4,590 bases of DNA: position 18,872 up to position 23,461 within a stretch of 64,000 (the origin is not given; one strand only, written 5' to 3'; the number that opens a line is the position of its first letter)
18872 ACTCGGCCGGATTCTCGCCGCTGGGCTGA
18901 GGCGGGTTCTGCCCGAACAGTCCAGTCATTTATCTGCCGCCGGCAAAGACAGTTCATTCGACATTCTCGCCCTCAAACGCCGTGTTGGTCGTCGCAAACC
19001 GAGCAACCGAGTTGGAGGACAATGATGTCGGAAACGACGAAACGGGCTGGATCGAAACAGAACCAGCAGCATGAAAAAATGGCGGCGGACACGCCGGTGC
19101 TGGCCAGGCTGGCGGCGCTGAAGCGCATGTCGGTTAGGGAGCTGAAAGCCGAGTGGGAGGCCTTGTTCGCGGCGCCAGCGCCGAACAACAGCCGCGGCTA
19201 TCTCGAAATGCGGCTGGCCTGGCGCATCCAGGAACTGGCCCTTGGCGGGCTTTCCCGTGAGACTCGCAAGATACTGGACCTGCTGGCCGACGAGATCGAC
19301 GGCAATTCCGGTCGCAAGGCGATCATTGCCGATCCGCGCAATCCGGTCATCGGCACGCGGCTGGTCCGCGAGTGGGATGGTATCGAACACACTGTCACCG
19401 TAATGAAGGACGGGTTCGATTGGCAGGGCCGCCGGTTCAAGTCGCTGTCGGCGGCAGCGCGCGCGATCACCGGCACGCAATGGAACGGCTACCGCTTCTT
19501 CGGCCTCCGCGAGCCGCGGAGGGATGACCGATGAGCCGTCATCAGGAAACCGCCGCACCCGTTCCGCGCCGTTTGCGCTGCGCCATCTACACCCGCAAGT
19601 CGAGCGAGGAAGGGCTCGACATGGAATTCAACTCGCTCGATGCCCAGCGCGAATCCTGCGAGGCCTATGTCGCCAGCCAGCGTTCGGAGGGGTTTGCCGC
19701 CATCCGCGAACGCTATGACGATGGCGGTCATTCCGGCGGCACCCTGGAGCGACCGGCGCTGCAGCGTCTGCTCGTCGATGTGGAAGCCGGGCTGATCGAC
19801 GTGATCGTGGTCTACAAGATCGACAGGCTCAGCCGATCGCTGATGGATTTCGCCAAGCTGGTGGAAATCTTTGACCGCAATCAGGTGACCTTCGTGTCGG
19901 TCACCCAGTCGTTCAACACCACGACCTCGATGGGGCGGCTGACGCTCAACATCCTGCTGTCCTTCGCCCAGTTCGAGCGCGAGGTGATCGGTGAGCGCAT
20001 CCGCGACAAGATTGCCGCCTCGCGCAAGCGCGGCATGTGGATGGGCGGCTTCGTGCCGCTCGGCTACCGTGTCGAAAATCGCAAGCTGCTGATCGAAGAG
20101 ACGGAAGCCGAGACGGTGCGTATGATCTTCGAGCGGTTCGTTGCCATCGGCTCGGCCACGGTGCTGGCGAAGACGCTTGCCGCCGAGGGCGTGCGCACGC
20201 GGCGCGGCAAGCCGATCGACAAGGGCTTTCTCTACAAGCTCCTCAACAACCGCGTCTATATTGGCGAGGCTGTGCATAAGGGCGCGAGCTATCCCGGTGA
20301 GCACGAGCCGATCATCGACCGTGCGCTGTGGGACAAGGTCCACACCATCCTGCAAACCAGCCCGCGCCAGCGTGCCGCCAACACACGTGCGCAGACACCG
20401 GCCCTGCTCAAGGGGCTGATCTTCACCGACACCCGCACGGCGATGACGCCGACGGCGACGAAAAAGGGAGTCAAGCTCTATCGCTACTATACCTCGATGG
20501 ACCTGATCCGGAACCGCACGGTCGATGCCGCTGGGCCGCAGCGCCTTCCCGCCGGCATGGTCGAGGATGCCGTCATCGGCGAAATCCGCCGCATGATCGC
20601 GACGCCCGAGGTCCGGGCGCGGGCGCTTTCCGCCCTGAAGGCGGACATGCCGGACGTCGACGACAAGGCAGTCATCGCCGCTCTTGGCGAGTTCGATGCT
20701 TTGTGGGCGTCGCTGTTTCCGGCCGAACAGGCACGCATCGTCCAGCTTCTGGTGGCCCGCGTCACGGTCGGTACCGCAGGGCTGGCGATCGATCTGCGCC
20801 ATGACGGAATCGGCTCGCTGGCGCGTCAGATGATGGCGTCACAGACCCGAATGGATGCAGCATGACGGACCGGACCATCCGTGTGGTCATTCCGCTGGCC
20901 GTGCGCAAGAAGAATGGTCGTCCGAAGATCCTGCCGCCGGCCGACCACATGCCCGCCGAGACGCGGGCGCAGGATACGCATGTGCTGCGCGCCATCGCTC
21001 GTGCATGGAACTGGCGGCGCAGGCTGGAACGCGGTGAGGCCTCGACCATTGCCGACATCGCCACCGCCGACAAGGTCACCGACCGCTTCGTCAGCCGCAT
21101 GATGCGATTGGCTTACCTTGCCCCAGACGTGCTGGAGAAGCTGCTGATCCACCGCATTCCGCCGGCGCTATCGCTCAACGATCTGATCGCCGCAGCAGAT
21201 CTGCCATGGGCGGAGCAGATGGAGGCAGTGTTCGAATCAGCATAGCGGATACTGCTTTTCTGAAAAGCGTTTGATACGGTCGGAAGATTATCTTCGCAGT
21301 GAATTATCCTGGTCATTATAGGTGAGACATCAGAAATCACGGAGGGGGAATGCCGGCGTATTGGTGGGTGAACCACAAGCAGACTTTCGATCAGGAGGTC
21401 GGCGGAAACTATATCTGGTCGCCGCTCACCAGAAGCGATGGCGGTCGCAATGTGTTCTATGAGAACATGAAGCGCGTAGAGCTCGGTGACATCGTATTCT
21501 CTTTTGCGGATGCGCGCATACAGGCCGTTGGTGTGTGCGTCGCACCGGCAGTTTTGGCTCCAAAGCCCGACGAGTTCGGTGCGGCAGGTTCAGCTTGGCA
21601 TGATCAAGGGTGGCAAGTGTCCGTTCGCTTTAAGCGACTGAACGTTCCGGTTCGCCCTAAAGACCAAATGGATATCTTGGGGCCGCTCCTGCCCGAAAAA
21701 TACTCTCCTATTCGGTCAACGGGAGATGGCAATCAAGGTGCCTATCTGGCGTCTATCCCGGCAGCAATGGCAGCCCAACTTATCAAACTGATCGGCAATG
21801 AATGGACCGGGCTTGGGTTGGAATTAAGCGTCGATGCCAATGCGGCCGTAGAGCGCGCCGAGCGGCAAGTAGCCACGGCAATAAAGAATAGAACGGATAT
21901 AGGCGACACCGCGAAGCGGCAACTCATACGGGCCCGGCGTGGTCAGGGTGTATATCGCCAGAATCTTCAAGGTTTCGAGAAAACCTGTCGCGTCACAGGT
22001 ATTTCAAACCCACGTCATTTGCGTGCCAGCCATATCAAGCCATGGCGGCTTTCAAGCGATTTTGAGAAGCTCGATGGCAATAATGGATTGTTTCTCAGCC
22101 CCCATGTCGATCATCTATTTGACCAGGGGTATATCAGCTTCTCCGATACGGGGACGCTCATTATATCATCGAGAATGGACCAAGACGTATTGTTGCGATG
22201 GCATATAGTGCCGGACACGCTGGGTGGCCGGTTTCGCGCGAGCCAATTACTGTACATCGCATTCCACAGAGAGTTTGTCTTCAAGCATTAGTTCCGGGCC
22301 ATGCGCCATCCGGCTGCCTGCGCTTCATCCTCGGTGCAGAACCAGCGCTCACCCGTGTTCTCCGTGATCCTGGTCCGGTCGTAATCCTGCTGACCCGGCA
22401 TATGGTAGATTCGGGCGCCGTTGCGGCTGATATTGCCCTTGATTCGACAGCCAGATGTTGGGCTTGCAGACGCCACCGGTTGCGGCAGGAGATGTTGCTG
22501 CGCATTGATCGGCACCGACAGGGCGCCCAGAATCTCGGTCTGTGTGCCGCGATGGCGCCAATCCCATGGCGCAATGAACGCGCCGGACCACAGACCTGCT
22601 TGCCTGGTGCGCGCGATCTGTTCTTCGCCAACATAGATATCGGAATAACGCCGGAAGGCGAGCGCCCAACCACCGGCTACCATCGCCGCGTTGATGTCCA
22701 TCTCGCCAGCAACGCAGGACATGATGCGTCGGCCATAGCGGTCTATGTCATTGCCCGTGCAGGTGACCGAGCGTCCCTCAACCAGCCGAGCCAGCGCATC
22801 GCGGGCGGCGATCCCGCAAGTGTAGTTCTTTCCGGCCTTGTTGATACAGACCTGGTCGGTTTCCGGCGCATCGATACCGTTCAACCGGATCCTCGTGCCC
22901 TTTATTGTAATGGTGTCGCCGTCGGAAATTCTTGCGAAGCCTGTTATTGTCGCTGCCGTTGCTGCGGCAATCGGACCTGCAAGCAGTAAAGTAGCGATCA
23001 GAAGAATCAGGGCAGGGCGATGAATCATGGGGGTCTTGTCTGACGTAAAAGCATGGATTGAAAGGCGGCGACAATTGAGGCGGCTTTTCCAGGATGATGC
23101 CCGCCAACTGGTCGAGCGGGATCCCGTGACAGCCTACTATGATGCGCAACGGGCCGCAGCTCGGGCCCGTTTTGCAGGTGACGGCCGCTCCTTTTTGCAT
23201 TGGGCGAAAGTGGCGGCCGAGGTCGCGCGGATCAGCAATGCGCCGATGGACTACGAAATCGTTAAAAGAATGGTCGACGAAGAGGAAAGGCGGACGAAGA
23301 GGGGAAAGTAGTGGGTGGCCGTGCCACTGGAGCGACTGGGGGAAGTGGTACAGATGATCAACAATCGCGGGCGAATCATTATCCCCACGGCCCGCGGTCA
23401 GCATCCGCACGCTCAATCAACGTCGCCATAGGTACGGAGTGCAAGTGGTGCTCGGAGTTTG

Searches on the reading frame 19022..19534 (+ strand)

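Call 42: search_protein_families(library=pfam, proteins=[window:19022-19534:+], max_evalue=0.001)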
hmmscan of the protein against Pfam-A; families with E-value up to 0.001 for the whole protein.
window:19022-19534:+ (170 aa): 1 family
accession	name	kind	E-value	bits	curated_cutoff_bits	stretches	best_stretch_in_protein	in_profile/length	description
PF11149.13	DUF2924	-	2.8e-50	170.6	31.2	1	28-163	2-135/135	Protein of unknown function (DUF2924)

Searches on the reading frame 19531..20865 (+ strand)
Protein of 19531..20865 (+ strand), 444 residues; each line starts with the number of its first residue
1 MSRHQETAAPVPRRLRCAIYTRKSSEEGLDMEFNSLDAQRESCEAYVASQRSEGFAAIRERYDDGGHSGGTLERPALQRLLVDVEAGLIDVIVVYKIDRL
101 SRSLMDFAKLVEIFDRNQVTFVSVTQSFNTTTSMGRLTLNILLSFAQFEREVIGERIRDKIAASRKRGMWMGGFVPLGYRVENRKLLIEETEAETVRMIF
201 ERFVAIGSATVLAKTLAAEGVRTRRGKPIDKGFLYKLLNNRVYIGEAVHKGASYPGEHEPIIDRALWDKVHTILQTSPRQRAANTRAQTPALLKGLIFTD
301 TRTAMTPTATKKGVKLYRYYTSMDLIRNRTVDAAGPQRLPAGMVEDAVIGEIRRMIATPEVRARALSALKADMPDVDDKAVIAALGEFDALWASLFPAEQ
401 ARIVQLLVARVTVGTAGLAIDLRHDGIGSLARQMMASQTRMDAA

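Call 42: search_protein_families(library=pfam, proteins=[window:19531-20865:+], max_evalue=0.001)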
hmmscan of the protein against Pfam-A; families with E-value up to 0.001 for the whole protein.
window:19531-20865:+ (444 aa): 2 families
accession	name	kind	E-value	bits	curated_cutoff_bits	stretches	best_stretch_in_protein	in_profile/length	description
PF00239.26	Resolvase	-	7.4e-38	130.3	23.3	1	18-170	2-145/145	Resolvase, N terminal domain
PF07508.19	Recombinase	-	2.3e-17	63.6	21.1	1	190-275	1-100/102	Recombinase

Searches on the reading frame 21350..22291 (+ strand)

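Call 4: search_protein_families(library=pfam, proteins=[window:21350-22291:+], max_evalue=0.1)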
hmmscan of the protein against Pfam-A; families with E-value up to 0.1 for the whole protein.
window:21350-22291:+ (313 aa): 1 family
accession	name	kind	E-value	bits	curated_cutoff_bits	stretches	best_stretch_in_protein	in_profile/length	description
PF13391.12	HNH_2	-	1.3e-12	47.8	21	1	213-264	1-65/66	HNH endonuclease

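Call 5: search_protein_families(library=padloc, proteins=[window:21350-22291:+], max_evalue=0.1)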
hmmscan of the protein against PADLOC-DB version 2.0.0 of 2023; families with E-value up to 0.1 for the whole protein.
window:21350-22291:+ (313 aa): 3 families
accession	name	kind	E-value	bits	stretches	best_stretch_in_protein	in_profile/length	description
PDLC04132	HNH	-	2.9e-21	73.8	1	162-279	116-234/286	-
PDLC03529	REase_II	-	1.6e-17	61.8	1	224-312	295-382/389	Type II restriction enzyme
PDLC03546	HNH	-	2.6e-15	54.2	1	191-272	150-233/282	Type II restriction enzyme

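Call 6: search_protein_families(library=ncbifam, proteins=[window:21350-22291:+], max_evalue=0.1)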
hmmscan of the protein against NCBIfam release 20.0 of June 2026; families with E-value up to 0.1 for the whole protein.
window:21350-22291:+ (313 aa): 2 families
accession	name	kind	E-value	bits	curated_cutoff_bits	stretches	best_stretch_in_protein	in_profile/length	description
NF045952.1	MAG4270_fam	hypoth_equivalog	0.00087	18.4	53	1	238-273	295-331/366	MAG4270 family putative restriction endonuclease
NF045808.1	PT-DNA_restrict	exception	0.0012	18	180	1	193-279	157-245/284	phosphorothioated DNA-binding restriction endonuclease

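Call 7: search_protein_families(library=phrogs, proteins=[window:21350-22291:+], max_evalue=0.1)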
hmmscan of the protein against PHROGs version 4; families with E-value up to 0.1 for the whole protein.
window:21350-22291:+ (313 aa): 3 families
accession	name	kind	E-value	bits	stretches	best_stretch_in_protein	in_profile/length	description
phrog_23050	-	unknown function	4.3e-05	23.8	1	195-264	272-338/383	-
phrog_21425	-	unknown function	9.4e-05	22.9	1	183-263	190-266/319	-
phrog_20585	-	unknown function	0.00021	21.3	1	202-264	227-285/337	-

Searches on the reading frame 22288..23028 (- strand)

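Call 4: search_protein_families(library=pfam, proteins=[window:22288-23028:-], max_evalue=0.1)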
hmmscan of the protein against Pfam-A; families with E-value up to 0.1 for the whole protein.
window:22288-23028:- (246 aa): 1 family
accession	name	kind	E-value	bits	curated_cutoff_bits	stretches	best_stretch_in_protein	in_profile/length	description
PF00565.23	SNase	-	2.3e-13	50.9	21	1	46-148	1-106/107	Staphylococcal nuclease homologue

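Call 5: search_protein_families(library=padloc, proteins=[window:22288-23028:-], max_evalue=0.1)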
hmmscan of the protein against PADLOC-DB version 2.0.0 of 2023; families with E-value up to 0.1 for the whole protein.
window:22288-23028:- (246 aa): 1 family
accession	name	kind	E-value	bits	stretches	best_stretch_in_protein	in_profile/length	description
PDLC01096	C3a212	-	4.7e-06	24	1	30-149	49-178/279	SNc+LTD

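Call 6: search_protein_families(library=ncbifam, proteins=[window:22288-23028:-], max_evalue=0.1)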
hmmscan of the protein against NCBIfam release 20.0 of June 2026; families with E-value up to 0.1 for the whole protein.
window:22288-23028:- (246 aa): 11 families
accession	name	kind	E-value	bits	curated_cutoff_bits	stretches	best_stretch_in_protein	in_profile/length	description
NF051437.1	sunset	domain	1.3e-13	50.8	27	1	196-244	1-41/42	sunset domain-containing protein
NF005082.0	PRK06518.1-2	subfamily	3.8e-09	36.6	367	1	47-160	64-181/196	hypothetical protein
NF005083.0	PRK06518.1-3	subfamily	3.3e-08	33.2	283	1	25-160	46-183/193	hypothetical protein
NF047969.1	CaNuclEcnA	equivalog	2.1e-05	24.6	180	1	32-148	10-149/151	calcium-activated nuclease EcnA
NF051448.1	50S_L17_sunset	exception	2.1e-05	24.3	280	1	188-244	180-228/229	50S ribosomal protein L17, sunset domain variant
NF005081.0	PRK06518.1-1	equivalog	0.00033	20.1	424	1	46-159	121-236/247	hypothetical protein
NF051449.1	50S_L4_sunset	exception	0.00049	19.9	385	1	183-241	234-284/285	50S ribosomal protein L4, sunset domain variant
NF047694.1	TnucaseNucIStaph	equivalog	0.0014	18.1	250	1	31-147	49-174/175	thermonuclease NucI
NF051450.1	50S_L20_sunset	exception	0.0047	17.2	375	1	187-244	161-210/219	50S ribosomal protein L20, sunset domain variant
NF009330.0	PRK12688.1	subfamily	0.05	12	614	1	20-62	186-228/752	flagellin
TIGR04356.1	grasp_GAK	hypoth_equivalog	0.076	12.1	300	0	26-89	21-86/287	GAK system ATP-grasp enzyme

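Call 7: search_protein_families(library=phrogs, proteins=[window:22288-23028:-], max_evalue=0.1)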
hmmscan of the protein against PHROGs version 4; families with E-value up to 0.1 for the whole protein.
window:22288-23028:- (246 aa): 6 families
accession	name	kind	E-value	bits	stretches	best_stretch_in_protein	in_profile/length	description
phrog_8809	-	unknown function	4.9e-17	61.3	1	26-177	1097-1261/2317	-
phrog_18798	-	unknown function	7.9e-14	53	1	31-130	9-109/124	-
phrog_21287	-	moron, auxiliary metabolic gene and host takeover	8.1e-08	33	1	195-244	107-155/157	membrane associated protein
phrog_452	-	DNA, RNA and nucleotide metabolism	8.3e-08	33.3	1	29-137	71-189/201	endonuclease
phrog_20876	-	DNA, RNA and nucleotide metabolism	5.1e-05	23.4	1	31-148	170-300/395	nuclease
phrog_28030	-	unknown function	0.0024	18.3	1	187-244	219-276/278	-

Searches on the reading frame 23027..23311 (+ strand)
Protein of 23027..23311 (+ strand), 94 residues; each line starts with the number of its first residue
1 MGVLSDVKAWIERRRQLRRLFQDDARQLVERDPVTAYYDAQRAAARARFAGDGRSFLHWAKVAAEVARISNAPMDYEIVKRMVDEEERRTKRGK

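Call 4: search_protein_families(library=pfam, proteins=[window:23027-23311:+], max_evalue=0.1)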
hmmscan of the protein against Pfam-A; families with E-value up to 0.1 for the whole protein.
window:23027-23311:+ (94 aa): 0 families

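Call 5: search_protein_families(library=padloc, proteins=[window:23027-23311:+], max_evalue=0.1)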
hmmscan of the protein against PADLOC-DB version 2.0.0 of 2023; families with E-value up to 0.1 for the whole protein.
window:23027-23311:+ (94 aa): 0 families

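Call 6: search_protein_families(library=ncbifam, proteins=[window:23027-23311:+], max_evalue=0.1)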
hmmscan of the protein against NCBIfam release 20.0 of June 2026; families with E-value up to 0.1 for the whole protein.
window:23027-23311:+ (94 aa): 1 family
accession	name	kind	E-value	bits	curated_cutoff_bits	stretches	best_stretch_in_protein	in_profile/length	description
NF004778.0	PRK06124.1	equivalog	0.018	14.4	303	1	13-72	100-158/256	SDR family oxidoreductase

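Call 7: search_protein_families(library=phrogs, proteins=[window:23027-23311:+], max_evalue=0.1)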
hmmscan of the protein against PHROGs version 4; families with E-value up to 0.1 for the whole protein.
window:23027-23311:+ (94 aa): 0 families
